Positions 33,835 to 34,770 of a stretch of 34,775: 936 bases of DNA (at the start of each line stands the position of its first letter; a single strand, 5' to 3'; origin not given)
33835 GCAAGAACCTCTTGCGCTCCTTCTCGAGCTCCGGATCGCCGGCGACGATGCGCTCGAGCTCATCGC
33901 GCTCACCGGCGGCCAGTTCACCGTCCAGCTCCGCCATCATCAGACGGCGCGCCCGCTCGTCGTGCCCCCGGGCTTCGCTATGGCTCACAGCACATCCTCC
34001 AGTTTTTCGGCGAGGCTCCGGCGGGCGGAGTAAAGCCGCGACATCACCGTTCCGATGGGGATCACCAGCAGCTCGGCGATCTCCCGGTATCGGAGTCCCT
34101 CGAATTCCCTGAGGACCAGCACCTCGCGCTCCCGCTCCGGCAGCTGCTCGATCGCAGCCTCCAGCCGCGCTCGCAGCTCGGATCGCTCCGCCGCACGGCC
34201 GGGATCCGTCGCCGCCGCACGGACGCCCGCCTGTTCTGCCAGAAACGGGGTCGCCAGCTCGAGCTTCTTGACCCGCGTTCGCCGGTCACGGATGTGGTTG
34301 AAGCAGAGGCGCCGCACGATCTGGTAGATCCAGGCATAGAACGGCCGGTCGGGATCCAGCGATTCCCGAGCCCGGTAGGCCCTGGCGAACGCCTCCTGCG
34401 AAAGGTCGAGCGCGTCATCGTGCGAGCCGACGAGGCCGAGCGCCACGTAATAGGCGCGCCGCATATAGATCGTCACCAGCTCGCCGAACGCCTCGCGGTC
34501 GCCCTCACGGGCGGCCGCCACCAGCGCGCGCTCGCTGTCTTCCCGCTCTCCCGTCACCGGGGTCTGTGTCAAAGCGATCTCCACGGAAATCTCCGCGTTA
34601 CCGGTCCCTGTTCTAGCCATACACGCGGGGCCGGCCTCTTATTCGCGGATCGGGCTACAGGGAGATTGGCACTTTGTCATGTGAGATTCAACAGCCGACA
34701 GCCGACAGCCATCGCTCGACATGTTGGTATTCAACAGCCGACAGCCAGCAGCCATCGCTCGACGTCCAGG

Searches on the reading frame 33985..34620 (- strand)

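Call 14: search_protein_families(library=pfam, proteins=[window:33985-34620:-], max_evalue=0.0001)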
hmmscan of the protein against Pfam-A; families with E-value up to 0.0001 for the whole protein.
window:33985-34620:- (211 aa): 4 families
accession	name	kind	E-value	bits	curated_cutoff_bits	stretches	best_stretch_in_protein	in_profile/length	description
PF04542.20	Sigma70_r2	-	5.7e-18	64.9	24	1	48-114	1-69/71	Sigma-70 region 2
PF08281.18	Sigma70_r4_2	-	1.1e-16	60.7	25.7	1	151-203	2-54/54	Sigma-70, region 4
PF04545.22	Sigma70_r4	-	7.5e-11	41.8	24.1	1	156-203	1-48/50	Sigma-70, region 4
PF07638.17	Sigma70_ECF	-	1.6e-07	31.9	21.1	1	35-208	9-184/185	ECF sigma factor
